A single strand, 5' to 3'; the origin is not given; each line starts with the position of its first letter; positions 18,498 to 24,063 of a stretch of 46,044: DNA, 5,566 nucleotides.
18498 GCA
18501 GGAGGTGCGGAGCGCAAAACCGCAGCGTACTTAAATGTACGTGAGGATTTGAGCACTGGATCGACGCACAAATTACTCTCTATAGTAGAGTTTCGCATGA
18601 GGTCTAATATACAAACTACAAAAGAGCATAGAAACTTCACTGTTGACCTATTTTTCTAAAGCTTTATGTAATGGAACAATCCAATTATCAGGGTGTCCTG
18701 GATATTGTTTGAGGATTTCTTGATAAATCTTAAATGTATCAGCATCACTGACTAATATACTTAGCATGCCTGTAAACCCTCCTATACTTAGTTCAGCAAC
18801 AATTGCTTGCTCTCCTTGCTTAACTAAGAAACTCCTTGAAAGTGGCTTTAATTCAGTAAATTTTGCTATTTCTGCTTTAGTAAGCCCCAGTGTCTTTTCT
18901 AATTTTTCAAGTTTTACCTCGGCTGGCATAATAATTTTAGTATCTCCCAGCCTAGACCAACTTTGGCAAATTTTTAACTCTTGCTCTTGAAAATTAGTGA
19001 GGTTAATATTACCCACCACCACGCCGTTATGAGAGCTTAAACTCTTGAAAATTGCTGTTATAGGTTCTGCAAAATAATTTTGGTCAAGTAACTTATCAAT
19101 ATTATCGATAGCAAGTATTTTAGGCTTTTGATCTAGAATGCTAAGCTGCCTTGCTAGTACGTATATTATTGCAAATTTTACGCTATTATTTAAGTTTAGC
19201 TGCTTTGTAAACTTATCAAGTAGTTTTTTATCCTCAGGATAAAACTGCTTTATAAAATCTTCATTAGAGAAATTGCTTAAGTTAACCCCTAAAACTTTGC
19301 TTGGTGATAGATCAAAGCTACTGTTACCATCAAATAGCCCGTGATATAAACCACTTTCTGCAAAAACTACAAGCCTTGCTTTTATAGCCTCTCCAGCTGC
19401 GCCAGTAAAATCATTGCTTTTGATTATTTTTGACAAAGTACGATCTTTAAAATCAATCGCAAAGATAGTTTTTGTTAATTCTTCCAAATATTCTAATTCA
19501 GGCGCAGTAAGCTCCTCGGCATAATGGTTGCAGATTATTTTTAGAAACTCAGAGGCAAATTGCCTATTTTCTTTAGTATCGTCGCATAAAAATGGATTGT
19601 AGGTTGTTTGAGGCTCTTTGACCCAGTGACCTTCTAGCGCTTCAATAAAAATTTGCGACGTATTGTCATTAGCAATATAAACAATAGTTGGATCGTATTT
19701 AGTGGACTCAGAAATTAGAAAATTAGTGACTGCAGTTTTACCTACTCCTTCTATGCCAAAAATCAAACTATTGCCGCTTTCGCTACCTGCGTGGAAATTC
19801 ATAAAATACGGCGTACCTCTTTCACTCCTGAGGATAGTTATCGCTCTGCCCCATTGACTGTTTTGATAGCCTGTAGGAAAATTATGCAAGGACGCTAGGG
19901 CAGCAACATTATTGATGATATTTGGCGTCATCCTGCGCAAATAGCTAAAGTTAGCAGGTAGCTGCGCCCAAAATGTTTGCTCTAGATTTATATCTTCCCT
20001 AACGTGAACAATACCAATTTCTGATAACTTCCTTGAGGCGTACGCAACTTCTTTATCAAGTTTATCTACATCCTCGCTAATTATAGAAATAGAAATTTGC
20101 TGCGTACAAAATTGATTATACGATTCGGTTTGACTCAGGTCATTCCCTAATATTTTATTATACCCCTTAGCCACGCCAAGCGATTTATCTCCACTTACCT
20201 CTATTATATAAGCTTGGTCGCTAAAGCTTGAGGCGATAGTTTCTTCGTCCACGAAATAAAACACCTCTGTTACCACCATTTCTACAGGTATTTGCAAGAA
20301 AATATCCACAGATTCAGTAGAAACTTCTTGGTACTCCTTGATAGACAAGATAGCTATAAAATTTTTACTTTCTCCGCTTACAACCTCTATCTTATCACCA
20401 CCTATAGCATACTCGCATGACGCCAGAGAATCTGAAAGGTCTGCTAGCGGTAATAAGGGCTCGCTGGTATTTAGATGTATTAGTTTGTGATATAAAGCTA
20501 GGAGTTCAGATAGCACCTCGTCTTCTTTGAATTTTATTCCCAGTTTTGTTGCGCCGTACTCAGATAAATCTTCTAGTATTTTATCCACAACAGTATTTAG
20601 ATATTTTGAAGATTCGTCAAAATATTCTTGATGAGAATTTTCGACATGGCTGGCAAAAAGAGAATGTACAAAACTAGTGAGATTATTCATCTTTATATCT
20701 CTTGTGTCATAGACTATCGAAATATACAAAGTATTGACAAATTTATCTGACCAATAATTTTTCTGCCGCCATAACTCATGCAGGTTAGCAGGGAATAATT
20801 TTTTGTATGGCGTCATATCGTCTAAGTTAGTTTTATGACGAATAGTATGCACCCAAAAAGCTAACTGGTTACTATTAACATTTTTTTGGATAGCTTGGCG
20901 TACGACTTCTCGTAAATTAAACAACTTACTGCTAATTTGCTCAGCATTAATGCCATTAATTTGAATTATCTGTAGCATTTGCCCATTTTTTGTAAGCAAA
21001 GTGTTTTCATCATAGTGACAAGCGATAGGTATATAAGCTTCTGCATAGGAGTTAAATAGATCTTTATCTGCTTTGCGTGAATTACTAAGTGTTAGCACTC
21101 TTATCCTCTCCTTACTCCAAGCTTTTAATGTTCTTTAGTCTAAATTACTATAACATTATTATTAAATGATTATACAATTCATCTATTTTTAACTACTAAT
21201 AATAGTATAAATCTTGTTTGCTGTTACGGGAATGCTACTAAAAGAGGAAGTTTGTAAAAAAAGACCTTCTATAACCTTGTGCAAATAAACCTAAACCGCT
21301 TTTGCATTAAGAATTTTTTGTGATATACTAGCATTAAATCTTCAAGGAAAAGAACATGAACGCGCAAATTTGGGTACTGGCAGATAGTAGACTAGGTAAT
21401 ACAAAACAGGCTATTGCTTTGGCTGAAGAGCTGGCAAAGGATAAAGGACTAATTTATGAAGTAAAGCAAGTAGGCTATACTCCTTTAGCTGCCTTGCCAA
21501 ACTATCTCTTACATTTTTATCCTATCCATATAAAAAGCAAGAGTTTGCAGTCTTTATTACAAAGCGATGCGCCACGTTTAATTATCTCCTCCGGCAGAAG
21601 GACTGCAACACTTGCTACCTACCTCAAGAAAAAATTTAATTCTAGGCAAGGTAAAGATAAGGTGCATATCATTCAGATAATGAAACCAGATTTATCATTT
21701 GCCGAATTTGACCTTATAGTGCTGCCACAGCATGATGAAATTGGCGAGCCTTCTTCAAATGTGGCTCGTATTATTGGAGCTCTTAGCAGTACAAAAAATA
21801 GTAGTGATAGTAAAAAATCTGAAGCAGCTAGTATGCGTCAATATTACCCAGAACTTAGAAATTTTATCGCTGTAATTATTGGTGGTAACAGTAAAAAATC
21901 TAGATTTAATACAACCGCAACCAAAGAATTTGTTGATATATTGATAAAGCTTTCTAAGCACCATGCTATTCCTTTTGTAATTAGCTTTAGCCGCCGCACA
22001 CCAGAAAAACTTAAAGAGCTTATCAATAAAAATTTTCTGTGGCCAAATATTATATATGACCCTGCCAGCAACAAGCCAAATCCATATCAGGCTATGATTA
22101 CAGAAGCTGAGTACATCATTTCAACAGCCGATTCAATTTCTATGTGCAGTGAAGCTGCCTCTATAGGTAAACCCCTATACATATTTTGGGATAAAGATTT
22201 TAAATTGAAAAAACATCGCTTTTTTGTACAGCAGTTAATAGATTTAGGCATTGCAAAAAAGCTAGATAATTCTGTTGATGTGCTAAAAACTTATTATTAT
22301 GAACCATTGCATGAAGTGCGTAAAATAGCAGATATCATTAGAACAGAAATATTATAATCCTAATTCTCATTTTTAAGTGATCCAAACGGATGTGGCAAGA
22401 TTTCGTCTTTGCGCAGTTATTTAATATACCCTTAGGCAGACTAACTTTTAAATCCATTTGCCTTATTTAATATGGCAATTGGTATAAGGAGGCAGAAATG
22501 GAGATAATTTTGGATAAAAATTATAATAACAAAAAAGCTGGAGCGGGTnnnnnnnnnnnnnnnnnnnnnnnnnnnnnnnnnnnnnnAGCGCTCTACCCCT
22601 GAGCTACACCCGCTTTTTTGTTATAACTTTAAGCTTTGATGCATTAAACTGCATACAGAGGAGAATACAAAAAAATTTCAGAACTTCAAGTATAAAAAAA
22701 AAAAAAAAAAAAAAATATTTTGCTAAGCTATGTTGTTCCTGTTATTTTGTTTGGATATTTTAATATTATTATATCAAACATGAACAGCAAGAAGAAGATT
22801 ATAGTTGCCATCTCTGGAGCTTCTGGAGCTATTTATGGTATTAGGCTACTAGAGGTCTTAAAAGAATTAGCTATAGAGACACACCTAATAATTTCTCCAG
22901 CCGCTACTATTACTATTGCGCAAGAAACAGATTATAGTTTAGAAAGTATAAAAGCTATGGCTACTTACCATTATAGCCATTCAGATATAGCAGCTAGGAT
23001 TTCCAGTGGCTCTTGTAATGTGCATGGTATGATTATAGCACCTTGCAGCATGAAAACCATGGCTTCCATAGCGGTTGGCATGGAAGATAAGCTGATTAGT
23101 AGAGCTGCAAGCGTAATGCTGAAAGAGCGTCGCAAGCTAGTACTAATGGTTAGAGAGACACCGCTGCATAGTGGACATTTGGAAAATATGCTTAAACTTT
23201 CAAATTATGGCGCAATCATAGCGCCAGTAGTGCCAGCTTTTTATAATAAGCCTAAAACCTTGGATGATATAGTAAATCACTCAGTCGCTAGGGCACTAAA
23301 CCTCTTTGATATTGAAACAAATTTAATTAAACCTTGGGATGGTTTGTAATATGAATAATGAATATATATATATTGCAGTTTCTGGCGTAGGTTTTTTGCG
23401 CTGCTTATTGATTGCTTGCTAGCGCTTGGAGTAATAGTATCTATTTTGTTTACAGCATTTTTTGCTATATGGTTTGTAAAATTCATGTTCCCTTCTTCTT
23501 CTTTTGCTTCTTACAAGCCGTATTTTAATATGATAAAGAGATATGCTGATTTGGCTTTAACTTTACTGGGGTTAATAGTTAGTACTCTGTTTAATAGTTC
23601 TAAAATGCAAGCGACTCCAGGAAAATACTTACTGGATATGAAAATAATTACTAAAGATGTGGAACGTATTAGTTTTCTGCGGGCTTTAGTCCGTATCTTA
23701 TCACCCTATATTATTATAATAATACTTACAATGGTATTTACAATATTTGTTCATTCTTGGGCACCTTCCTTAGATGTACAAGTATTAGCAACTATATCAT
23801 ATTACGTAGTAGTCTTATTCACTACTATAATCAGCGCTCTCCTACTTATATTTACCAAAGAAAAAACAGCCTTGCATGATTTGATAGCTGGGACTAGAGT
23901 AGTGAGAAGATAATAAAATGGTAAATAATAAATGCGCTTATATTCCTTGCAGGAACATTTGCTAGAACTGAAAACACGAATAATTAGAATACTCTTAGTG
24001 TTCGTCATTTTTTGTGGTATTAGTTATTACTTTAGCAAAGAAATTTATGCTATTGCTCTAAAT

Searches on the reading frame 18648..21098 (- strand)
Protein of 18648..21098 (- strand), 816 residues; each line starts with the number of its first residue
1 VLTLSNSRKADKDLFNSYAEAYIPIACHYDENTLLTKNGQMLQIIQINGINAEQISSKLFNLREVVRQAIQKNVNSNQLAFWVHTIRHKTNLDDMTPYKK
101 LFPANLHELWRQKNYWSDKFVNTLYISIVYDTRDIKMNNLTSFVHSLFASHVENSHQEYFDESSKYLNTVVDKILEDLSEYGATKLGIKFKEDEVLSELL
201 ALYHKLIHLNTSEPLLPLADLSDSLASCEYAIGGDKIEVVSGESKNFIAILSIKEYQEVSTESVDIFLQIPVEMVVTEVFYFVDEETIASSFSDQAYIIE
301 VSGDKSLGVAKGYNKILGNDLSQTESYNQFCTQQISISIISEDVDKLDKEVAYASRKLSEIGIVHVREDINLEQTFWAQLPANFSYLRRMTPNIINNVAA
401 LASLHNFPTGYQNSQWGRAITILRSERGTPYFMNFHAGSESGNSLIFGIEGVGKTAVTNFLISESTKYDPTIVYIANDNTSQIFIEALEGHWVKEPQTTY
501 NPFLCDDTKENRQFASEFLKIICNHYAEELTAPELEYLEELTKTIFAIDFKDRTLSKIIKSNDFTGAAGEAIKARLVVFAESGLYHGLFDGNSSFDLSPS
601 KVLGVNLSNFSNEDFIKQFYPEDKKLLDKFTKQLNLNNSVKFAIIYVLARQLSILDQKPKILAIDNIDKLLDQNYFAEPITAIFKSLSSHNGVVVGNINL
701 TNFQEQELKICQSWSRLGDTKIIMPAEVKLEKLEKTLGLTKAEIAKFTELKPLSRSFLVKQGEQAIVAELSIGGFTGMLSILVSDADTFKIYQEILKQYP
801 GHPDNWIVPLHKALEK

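Call 4: search_protein_families(library=pfam, proteins=[window:18648-21098:-], max_evalue=0.1)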
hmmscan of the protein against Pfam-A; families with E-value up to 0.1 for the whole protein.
window:18648-21098:- (816 aa): 6 families
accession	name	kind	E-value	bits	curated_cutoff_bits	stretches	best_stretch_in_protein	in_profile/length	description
PF03135.19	CagE_TrbE_VirB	-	2e-32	113.3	21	1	185-389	2-204/204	CagE, TrbE, VirB family, component of type IV transporter system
PF13401.12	AAA_22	-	0.0018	19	27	1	441-495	5-61/130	AAA domain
PF12775.13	AAA_7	-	0.0031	17.5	25.8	1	440-503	32-97/181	P-loop containing dynein motor region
PF13475.11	DUF4116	-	0.0043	17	24.9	1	41-78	5-42/49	Domain of unknown function (DUF4116)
PF01637.24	ATPase_2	-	0.011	16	33.2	1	445-481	24-60/225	ATPase domain predominantly from Archaea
PF00004.35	AAA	-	0.067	14.1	21.2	0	607-674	26-73/131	ATPase family associated with various cellular activities (AAA)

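Call 5: search_protein_families(library=ncbifam, proteins=[window:18648-21098:-], max_evalue=0.1)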
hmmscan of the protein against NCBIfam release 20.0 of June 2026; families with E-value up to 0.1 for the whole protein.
window:18648-21098:- (816 aa): 6 families
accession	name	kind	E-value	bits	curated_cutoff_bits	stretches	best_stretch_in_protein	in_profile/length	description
TIGR00929.1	VirB4_CagE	subfamily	9.7e-161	536.7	643.1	1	19-813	8-791/792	VirB4 family type IV secretion/conjugal transfer ATPase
NF010473.0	PRK13898.1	equivalog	1.8e-115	386.8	1050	2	16-610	18-618/801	type IV secretion system ATPase VirB4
NF010427.0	PRK13853.1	equivalog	8.8e-53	179.3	957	2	18-593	11-585/789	type IV secretion system protein VirB4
NF010447.0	PRK13873.1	equivalog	5e-15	54.5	1020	2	335-592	334-595/815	conjugal transfer protein TrbE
NF010404.0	PRK13830.1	subfamily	0.0032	15.3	810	1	322-482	336-497/818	conjugal transfer protein TrbE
NF010466.0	PRK13891.1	subfamily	0.012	13.5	1322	0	339-481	381-528/852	conjugal transfer protein TrbE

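Call 71: search_dna_similar(query=window:18648-21098:-, collection=plasmids, mode=protein, max_rows=30, rows=spread)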
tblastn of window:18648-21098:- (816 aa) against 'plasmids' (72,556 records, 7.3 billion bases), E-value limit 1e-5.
The search stops at 5000 records and this limit was reached: more records match than are counted here, and every count below describes the 5000 best-scoring records only.
Records with a match: at least 5000; places in all: 5116; records where one place covers at least 80% of the query: 3629.
Best place of each record, by identity: <60% 5000.
By first word of the organism name: Escherichia 1368; Klebsiella 823; Salmonella 313; Enterobacter 248; Campylobacter 248; Agrobacterium 231; Rhizobium 213; Citrobacter 165; Xanthomonas 124; Sinorhizobium 120; and 172 more.
By predicted mobility (MOB-suite, as given by PLSDB): conjugative 4164; non-mobilizable 577; mobilizable 259.
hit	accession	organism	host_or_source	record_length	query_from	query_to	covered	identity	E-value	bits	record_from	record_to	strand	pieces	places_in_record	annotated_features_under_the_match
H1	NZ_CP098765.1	Sphingomonas aerolata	cloud water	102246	22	807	96%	27.2%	5e-69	256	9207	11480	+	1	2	VirB4 family type IV secretion/conjugal transfer ATPase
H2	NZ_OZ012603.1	Shinella sp. WSD5-1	-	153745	22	807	96%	24.4%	2e-59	228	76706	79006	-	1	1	VirB4 family type IV secretion/conjugal transfer ATPase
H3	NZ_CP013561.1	Rhizobium phaseoli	Phaseolus vulgaris,Whole ...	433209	20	812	97%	23.5%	7e-56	217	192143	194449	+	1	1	VirB4 family type IV secretion system protein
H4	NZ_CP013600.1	Rhizobium sp. N741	Phaseolus vulgaris,Whole ...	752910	20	812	97%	22.6%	4e-52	205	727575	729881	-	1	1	VirB4 family type IV secretion system protein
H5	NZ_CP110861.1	Escherichia coli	SW4848was obtained from City Park Lake, ...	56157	22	807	96%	22.2%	2e-33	147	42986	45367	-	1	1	VirB4 family type IV secretion/conjugal transfer ATPase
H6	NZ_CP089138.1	Escherichia coli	swine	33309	22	807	96%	22.1%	8e-33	145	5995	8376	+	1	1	VirB4 family type IV secretion/conjugal transfer ATPase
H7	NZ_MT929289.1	Escherichia coli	-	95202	22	807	96%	22.1%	9e-33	145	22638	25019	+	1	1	VirB4 family type IV secretion/conjugal transfer ATPase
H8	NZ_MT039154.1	Serratia entomophila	-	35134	20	807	97%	21.7%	8e-35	151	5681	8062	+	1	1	VirB3 family type IV secretion system protein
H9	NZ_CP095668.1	Pseudocitrobacter faecalis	Homo sapiens,Pure culture one microbial ...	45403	17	807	97%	21.4%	1e-31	141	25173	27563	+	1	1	VirB3 family type IV secretion system protein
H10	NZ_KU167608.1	Escherichia coli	-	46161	17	807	97%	21.4%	1e-31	141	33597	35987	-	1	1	VirB3 family type IV secretion system protein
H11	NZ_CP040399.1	Escherichia coli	Homo sapiens,blood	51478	17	807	97%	21.4%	1e-31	141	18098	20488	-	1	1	VirB3 family type IV secretion system protein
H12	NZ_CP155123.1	Citrobacter freundii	Homo sapiens,pure culture,BALF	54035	17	807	97%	21.4%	1e-31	141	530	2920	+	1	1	VirB3 family type IV secretion system protein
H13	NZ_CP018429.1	Klebsiella pneumoniae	Homo sapiens,wound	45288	20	807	97%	21.5%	2e-32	144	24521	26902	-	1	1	VirB3 family type IV secretion system protein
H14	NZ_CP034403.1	Escherichia coli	Homosapiens,stool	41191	17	807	97%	21.0%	7e-29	132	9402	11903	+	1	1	VirB4 family type IV secretion/conjugal transfer ATPase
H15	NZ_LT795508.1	Escherichia coli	Sus scrofa domestica,pig feces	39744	22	807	96%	20.7%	4e-29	133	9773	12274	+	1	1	VirB4 family type IV secretion/conjugal transfer ATPase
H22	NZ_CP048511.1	Agrobacterium tumefaciens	walnut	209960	19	695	83%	21.4%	5e-31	139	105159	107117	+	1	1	virB4: type IV secretion/conjugal transfer ATPase VirB4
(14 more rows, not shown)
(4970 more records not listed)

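Call 72: get_annotated_region(hit=H22, flank=4000)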
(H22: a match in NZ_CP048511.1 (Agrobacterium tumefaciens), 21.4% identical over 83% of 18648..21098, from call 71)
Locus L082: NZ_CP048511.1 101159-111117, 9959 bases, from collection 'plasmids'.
description: Agrobacterium tumefaciens strain Sut002 plasmid pTi, complete sequence
organism: Agrobacterium tumefaciens (NCBI taxid 358)
taxonomy: Bacteria; Pseudomonadota; Alphaproteobacteria; Hyphomicrobiales; Rhizobiaceae; Agrobacterium; Agrobacterium tumefaciens
host: -; source: walnut; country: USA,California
typing (MOB-suite, as given by PLSDB): non-mobilizable; replicon rep_cluster_490; mating-pair formation MPF_T
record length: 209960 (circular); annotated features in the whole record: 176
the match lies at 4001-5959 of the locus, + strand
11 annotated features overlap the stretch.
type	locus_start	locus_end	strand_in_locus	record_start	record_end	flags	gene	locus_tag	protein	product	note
CDS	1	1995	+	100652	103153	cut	virA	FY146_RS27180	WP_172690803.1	two-component system sensor kinase VirA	-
CDS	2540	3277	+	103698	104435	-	-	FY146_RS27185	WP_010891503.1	type IV secretion system lytic transglycosylase VirB1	-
CDS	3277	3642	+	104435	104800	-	virB2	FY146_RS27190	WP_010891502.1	pilin major subunit VirB2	-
CDS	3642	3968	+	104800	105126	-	-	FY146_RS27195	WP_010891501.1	type IV secretion system protein VirB3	-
CDS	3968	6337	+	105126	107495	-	virB4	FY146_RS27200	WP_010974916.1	type IV secretion/conjugal transfer ATPase VirB4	-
CDS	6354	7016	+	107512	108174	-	virB5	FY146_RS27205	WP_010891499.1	pilin minor subunit VirB5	-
CDS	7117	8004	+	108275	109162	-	-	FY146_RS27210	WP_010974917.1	type IV secretion system protein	-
CDS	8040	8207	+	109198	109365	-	-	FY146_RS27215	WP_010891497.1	type IV secretion system lipoprotein VirB7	-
CDS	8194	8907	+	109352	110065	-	-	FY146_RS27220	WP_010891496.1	type IV secretion system protein VirB8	-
CDS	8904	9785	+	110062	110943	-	virB9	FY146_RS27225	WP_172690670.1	P-type conjugative transfer protein VirB9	-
CDS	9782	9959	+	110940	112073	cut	virB10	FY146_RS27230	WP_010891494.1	type IV secretion system protein VirB10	-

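Call 73: get_annotated_region(hit=H6, flank=4000)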
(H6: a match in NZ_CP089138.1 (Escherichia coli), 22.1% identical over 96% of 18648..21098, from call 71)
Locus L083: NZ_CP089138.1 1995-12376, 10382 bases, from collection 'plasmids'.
description: Escherichia coli strain XD35 plasmid pXD35005, complete sequence
organism: Escherichia coli (NCBI taxid 562)
taxonomy: Bacteria; Pseudomonadota; Gammaproteobacteria; Enterobacterales; Enterobacteriaceae; Escherichia; Escherichia coli
host: -; source: swine; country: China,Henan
typing (MOB-suite, as given by PLSDB): conjugative; replicon IncX4; relaxase MOBP; mating-pair formation MPF_T
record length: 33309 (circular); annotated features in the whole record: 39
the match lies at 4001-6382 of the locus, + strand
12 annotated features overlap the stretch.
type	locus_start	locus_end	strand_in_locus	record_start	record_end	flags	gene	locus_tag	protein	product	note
CDS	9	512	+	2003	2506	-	taxA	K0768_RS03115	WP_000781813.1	relaxosome-coupling protein TaxA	-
CDS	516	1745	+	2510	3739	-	taxC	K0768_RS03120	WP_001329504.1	DNA relaxase/nickase TaxC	-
CDS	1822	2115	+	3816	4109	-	-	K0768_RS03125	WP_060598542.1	sigma factor-like helix-turn-helix DNA-binding protein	GO:0006352 - DNA-templated transcription initiation [Evidence IEA]; GO:0006355 - regulation of DNA-templated ...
CDS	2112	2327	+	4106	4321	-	-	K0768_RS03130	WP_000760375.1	EexN family lipoprotein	-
CDS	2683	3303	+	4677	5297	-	-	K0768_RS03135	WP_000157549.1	lytic transglycosylase domain-containing protein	-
CDS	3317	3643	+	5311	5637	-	-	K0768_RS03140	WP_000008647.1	TrbC/VirB2 family protein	-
CDS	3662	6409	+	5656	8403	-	-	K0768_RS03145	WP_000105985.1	VirB4 family type IV secretion/conjugal transfer ATPase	-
CDS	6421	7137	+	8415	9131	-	-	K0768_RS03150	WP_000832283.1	type IV secretion system protein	-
CDS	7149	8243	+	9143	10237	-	-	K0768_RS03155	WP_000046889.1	type IV secretion system protein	GO:0030255 - protein secretion by the type IV secretion system [Evidence IEA]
CDS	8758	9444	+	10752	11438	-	-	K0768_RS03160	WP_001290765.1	type IV secretion system protein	-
CDS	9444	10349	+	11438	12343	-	virB9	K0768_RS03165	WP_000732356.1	P-type conjugative transfer protein VirB9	-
CDS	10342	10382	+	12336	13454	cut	virB10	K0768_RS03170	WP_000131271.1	VirB10/TraB/TrbI family type IV secretion system protein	-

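Call 74: get_annotated_region(hit=H1, flank=4000)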
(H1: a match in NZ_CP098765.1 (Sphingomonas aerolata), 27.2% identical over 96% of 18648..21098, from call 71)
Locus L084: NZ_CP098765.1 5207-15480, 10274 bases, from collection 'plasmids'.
description: Sphingomonas aerolata strain PDD-32b-11 plasmid unnamed3, complete sequence
organism: Sphingomonas aerolata (NCBI taxid 185951)
taxonomy: Bacteria; Pseudomonadota; Alphaproteobacteria; Sphingomonadales; Sphingomonadaceae; Sphingomonas; Sphingomonas aerolata
host: -; source: cloud water; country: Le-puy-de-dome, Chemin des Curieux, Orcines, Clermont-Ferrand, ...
typing (MOB-suite, as given by PLSDB): non-mobilizable
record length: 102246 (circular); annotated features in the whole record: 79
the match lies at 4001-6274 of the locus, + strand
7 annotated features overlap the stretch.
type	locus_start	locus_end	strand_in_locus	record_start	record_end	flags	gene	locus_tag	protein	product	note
CDS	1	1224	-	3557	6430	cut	-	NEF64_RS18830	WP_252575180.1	RHS repeat-associated core domain-containing protein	-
CDS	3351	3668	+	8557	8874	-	-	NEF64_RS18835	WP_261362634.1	TrbC/VirB2 family protein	-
CDS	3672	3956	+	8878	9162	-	-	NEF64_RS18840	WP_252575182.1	type IV secretion system protein VirB3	-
CDS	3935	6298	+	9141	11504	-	-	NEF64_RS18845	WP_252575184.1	VirB4 family type IV secretion/conjugal transfer ATPase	-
CDS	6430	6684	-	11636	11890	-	-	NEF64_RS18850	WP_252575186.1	hypothetical protein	-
CDS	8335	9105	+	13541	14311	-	-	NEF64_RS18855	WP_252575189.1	VirB8/TrbF family protein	-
CDS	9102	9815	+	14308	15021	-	-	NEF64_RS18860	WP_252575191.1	TrbG/VirB9 family P-type conjugative transfer protein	-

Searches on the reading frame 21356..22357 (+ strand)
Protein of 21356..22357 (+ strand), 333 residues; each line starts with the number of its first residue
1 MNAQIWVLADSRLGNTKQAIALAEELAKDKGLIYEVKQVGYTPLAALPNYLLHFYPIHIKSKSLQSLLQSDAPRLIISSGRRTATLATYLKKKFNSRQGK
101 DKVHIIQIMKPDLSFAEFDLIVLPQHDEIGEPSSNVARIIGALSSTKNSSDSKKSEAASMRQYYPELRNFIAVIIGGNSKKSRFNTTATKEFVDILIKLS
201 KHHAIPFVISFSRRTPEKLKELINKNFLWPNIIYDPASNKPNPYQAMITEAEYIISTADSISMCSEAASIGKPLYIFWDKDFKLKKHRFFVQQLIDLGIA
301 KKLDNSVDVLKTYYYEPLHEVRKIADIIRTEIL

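Call 4: search_protein_families(library=pfam, proteins=[window:21356-22357:+], max_evalue=0.1)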
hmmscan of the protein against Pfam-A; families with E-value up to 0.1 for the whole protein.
window:21356-22357:+ (333 aa): 1 family
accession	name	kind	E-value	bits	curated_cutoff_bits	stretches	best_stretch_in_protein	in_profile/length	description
PF06258.17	Mito_fiss_Elm1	-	5.6e-62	210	27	1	14-331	2-303/304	Mitochondrial fission ELM1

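Call 5: search_protein_families(library=ncbifam, proteins=[window:21356-22357:+], max_evalue=0.1)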
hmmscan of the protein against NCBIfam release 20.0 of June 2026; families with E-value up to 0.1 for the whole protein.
window:21356-22357:+ (333 aa): 0 families

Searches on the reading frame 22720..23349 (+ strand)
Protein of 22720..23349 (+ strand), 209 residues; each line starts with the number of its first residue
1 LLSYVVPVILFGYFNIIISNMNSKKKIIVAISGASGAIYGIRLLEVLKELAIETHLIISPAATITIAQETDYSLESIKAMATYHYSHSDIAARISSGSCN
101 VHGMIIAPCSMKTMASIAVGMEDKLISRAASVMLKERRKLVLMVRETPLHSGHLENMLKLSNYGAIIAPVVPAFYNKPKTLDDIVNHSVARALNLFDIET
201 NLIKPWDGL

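Call 101: search_protein_families(library=pfam, proteins=[window:22720-23349:+], max_evalue=0.001)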
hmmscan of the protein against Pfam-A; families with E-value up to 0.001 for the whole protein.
window:22720-23349:+ (209 aa): 1 family
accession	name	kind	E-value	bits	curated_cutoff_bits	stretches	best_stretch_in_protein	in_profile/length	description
PF02441.25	Flavoprotein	-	5.1e-47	159.9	22.7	1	25-187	1-145/162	Flavoprotein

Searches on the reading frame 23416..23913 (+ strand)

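Call 101: search_protein_families(library=pfam, proteins=[window:23416-23913:+], max_evalue=0.001)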
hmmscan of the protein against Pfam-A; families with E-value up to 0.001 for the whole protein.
window:23416-23913:+ (165 aa): 1 family
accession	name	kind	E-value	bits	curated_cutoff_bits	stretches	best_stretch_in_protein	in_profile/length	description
PF06271.18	RDD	-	8.5e-13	49.2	24.1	1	10-159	19-137/137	RDD family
